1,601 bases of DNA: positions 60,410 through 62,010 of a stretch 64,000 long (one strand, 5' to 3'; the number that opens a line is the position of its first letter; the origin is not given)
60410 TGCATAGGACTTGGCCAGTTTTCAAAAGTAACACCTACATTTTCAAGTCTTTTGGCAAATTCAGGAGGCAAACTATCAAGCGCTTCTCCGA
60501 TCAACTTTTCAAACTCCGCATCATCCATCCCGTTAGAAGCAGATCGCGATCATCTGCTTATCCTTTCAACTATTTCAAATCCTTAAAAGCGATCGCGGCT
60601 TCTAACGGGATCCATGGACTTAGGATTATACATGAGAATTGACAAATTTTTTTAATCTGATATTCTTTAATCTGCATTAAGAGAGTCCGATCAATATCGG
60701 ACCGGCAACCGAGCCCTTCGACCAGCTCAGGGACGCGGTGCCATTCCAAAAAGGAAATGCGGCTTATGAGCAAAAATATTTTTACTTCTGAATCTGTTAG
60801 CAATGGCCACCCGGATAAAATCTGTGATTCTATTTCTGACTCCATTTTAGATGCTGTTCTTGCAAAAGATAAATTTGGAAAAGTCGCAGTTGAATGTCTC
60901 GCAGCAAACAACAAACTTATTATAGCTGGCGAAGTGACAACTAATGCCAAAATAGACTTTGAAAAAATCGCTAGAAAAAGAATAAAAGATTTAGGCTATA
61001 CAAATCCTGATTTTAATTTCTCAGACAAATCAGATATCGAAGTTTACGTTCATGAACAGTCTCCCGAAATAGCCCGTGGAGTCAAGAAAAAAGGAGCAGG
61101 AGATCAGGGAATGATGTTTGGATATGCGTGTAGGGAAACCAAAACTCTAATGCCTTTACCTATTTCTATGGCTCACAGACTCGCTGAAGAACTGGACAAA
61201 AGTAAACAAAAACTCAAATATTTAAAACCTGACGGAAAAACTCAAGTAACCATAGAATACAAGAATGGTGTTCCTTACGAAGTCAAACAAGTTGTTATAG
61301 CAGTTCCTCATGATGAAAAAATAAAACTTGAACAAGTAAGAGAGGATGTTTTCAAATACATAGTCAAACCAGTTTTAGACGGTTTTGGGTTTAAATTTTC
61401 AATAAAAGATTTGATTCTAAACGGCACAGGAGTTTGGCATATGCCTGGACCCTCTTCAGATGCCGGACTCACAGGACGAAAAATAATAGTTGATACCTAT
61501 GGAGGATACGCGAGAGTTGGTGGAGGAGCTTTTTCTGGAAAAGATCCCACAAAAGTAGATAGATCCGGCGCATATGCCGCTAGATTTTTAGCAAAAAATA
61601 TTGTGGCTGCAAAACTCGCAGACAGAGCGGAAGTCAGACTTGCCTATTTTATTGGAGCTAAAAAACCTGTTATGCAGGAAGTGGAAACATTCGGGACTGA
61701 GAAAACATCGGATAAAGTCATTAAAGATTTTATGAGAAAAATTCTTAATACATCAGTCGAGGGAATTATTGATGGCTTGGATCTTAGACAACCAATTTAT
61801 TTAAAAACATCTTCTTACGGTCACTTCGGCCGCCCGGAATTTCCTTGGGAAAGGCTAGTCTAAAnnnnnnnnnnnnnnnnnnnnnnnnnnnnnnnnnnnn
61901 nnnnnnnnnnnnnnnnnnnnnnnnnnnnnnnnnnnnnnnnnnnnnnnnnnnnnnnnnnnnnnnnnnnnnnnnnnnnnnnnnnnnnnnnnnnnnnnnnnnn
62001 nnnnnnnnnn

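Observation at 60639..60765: SAM-riboswitch-like metK leader with a minimal architecture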

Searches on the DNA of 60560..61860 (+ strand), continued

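Call 60: search_rna_families(sources=[L081, L082, L083, L087, L142, L161, L162, L163, L165, L170, L171, L173, L174, L176, L178, L179, L180], threshold=evalue, max_evalue=0.01)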
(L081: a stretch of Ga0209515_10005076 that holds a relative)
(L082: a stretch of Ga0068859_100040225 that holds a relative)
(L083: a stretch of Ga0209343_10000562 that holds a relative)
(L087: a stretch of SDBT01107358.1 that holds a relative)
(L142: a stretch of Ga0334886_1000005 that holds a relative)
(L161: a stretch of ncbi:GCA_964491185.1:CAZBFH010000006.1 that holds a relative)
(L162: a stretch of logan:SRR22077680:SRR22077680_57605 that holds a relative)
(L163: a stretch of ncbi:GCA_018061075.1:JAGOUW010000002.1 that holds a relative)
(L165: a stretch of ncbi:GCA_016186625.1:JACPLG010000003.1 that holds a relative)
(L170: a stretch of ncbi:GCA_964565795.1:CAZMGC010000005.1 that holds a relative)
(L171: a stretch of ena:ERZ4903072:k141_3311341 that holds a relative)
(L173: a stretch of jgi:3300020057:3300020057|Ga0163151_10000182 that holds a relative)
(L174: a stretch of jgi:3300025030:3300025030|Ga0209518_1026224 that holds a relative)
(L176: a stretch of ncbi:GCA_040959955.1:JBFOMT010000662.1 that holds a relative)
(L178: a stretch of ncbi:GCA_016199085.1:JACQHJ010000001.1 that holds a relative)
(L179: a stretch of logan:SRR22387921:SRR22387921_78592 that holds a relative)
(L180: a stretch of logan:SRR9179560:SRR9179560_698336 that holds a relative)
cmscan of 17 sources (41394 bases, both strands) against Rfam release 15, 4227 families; matches with E-value up to 0.01: 10.
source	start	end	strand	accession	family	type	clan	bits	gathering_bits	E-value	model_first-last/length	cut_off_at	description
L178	485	584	+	RF01725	SAM-I-IV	Cis-reg; riboswitch;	CL00012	55.6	41.1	1.3e-06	1-99/99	no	SAM-I/IV (S-adenosyl methionine) riboswitch aptamer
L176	477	579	+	RF01725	SAM-I-IV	Cis-reg; riboswitch;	CL00012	47.7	41.1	7.1e-05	1-99/99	no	SAM-I/IV (S-adenosyl methionine) riboswitch aptamer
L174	483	583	+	RF01725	SAM-I-IV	Cis-reg; riboswitch;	CL00012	47.6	41.1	7.5e-05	1-99/99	no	SAM-I/IV (S-adenosyl methionine) riboswitch aptamer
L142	827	921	+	RF01725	SAM-I-IV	Cis-reg; riboswitch;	CL00012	47.4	41.1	8.4e-05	1-99/99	no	SAM-I/IV (S-adenosyl methionine) riboswitch aptamer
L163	506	622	+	RF01725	SAM-I-IV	Cis-reg; riboswitch;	CL00012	47.1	41.1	9.6e-05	1-99/99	no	SAM-I/IV (S-adenosyl methionine) riboswitch aptamer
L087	896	1010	+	RF01725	SAM-I-IV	Cis-reg; riboswitch;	CL00012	43.8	41.1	0.00053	1-99/99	no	SAM-I/IV (S-adenosyl methionine) riboswitch aptamer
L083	833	951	+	RF01725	SAM-I-IV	Cis-reg; riboswitch;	CL00012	42.8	41.1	0.00089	1-99/99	no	SAM-I/IV (S-adenosyl methionine) riboswitch aptamer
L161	503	622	+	RF01725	SAM-I-IV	Cis-reg; riboswitch;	CL00012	42.7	41.1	0.00093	1-99/99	no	SAM-I/IV (S-adenosyl methionine) riboswitch aptamer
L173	504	622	+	RF01725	SAM-I-IV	Cis-reg; riboswitch;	CL00012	40.5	41.1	0.0028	1-99/99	no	SAM-I/IV (S-adenosyl methionine) riboswitch aptamer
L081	868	984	+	RF01725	SAM-I-IV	Cis-reg; riboswitch;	CL00012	40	41.1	0.0036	1-99/99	no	SAM-I/IV (S-adenosyl methionine) riboswitch aptamer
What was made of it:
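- The Rfam score is only 7.6 bits above threshold, and 7 of 17 relatives are missed by Rfam at E <= 0.01 (call 60).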
